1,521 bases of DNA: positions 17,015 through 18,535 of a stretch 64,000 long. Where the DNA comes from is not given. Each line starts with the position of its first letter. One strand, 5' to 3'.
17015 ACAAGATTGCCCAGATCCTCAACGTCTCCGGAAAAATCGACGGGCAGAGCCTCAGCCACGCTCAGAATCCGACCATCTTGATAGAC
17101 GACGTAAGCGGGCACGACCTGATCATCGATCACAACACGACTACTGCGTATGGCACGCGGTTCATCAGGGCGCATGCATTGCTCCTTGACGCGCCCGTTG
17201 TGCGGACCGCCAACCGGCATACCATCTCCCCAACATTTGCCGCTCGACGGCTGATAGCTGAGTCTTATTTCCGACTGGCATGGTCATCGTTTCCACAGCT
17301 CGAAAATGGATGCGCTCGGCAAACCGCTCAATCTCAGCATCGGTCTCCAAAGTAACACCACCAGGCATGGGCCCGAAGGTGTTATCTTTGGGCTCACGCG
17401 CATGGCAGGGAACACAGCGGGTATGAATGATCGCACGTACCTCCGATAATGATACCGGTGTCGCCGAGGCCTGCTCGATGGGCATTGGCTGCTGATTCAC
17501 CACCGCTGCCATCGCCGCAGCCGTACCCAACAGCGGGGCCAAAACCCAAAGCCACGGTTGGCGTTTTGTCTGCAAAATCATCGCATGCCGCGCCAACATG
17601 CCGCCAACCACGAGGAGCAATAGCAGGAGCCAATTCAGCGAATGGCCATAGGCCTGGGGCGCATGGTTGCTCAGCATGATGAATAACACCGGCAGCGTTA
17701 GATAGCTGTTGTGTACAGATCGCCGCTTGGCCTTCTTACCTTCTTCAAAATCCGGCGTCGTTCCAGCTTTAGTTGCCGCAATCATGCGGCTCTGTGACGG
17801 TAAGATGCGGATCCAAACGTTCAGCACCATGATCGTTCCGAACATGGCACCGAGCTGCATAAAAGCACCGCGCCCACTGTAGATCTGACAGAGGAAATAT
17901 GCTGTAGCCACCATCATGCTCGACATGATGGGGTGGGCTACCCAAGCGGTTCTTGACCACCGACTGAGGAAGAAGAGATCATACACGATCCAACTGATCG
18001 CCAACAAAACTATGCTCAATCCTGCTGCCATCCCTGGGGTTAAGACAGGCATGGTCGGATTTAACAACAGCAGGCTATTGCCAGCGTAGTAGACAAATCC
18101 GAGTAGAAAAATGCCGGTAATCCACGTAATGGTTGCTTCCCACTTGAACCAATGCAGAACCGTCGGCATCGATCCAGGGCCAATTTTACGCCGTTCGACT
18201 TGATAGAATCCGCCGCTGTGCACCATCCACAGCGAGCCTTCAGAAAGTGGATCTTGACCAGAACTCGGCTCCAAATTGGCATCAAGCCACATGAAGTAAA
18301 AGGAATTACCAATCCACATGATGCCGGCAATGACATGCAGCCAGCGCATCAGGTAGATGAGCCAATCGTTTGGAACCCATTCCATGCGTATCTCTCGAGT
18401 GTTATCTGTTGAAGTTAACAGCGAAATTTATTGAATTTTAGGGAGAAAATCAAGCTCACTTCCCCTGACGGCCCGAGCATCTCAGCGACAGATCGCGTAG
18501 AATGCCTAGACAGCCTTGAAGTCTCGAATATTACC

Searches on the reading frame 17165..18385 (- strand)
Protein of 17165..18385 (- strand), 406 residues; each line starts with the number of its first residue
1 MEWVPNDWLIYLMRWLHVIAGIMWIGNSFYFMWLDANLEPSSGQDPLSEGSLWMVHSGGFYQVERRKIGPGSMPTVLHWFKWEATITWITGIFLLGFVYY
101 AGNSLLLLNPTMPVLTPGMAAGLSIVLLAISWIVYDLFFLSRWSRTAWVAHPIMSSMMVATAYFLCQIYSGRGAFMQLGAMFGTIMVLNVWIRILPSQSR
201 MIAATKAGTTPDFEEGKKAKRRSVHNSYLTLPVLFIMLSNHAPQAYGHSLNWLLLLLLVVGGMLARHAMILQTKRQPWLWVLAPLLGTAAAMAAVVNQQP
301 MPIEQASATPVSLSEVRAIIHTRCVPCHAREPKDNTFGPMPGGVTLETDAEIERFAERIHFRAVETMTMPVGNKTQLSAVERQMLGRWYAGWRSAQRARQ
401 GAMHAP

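Call 3: search_protein_families(library=pfam, proteins=[window:17165-18385:-], max_evalue=1)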
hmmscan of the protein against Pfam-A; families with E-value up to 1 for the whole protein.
window:17165-18385:- (406 aa): 1 family
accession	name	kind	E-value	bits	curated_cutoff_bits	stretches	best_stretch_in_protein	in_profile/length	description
PF06181.16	Urate_ox_N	-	9.9e-98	327.6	26.9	1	7-292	5-290/295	Urate oxidase N-terminal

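Call 4: search_protein_families(library=ncbifam, proteins=[window:17165-18385:-], max_evalue=1)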
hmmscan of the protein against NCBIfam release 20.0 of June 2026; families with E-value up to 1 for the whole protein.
window:17165-18385:- (406 aa): 0 families
